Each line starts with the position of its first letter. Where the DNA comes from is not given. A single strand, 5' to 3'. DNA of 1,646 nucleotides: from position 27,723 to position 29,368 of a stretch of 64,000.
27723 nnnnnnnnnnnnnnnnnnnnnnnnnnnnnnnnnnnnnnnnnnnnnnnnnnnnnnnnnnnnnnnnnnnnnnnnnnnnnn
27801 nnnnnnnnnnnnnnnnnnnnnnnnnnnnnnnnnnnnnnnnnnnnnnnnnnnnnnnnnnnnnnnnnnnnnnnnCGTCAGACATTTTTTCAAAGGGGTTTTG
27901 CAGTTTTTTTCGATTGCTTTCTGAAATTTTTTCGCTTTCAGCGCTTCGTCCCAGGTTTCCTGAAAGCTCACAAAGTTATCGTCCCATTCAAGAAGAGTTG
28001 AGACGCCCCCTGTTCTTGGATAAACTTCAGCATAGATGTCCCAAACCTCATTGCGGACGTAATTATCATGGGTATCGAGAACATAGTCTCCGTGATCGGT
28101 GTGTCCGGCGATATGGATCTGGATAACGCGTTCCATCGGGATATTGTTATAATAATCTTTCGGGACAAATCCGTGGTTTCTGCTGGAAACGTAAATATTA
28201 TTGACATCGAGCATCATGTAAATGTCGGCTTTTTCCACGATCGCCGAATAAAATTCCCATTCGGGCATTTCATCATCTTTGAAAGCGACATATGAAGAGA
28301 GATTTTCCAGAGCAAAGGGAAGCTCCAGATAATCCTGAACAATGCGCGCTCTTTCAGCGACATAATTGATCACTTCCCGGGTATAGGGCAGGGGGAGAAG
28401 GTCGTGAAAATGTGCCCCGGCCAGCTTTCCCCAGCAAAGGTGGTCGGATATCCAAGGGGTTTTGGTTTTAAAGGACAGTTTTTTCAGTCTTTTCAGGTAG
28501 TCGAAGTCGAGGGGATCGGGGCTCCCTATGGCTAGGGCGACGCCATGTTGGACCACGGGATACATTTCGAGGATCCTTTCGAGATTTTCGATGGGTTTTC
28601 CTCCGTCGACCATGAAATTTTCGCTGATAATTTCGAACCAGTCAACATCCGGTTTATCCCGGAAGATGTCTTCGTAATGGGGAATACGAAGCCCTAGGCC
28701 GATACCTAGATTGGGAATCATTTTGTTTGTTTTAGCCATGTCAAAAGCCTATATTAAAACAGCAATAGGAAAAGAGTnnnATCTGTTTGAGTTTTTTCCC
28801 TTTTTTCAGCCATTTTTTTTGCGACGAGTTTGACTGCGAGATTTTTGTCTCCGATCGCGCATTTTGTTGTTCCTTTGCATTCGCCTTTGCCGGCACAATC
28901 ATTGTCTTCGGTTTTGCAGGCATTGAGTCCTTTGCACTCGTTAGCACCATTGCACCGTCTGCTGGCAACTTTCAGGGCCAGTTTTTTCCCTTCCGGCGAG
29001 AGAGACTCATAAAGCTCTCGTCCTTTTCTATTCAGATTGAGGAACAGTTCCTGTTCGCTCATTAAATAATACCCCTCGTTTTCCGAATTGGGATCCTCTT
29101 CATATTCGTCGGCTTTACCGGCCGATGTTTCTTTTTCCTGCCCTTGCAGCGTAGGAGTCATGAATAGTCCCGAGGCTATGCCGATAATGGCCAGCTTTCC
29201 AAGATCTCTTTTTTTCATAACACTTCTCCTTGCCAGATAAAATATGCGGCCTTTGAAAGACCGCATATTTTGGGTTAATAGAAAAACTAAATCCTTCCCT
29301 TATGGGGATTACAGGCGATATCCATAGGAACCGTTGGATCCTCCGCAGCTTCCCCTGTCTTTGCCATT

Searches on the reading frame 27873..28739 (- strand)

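Call 4: search_protein_families(library=pfam, proteins=[window:27873-28739:-], max_evalue=0.01)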
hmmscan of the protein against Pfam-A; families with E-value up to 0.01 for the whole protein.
window:27873-28739:- (289 aa): 1 family
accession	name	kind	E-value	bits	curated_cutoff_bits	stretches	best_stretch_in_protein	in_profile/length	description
PF05114.20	MbnB_TglH_ChrH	-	8.4e-103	343.6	25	1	12-273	1-262/263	RiPP precursor modification enzyme MbnB/TglH/ChrH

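Call 5: search_protein_families(library=ncbifam, proteins=[window:27873-28739:-], max_evalue=1)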
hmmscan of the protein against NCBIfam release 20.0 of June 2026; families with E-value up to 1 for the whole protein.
window:27873-28739:- (289 aa): 5 families
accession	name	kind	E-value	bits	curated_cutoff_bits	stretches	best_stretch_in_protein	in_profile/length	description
NF050167.1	MNIO_BufB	equivalog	1.1e-95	319.9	310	1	13-269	1-261/262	MNIO family bufferin maturase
NF003818.2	PRK05409.1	equivalog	4.3e-72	242.9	360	1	13-271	2-262/264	HvfB family MNIO-type RiPP peptide maturase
NF050151.1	RiPP_MNIO_ApyH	equivalog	1.4e-23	83.4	400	1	6-243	8-249/283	multinuclear non-heme iron-dependent oxidative enzyme ApyH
NF050165.1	MNIO_ChrH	equivalog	5.2e-16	58.7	600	1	80-242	79-246/363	MNIO family chryseobactin maturase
TIGR04159.2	methbact_MbnB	equivalog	4.3e-11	42.8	325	1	31-238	22-223/261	methanobactin biosynthesis protein MbnB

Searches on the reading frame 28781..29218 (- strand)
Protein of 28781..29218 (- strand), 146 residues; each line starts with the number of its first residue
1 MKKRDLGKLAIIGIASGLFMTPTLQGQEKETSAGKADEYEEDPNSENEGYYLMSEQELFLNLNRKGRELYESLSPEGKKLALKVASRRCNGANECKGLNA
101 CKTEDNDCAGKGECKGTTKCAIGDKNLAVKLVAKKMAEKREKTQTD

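Call 4: search_protein_families(library=pfam, proteins=[window:28781-29218:-], max_evalue=0.01)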
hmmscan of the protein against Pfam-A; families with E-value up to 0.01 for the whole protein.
window:28781-29218:- (146 aa): 0 families

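Call 5: search_protein_families(library=ncbifam, proteins=[window:28781-29218:-], max_evalue=1)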
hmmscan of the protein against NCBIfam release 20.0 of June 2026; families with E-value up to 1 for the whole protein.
window:28781-29218:- (146 aa): 1 family
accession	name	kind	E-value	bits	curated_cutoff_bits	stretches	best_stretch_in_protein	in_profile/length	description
NF050166.1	Cu_RiPP_BufA2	equivalog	2.5e-07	30.8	60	1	84-118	28-62/79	BufA2 family periplasmic bufferin-type metallophore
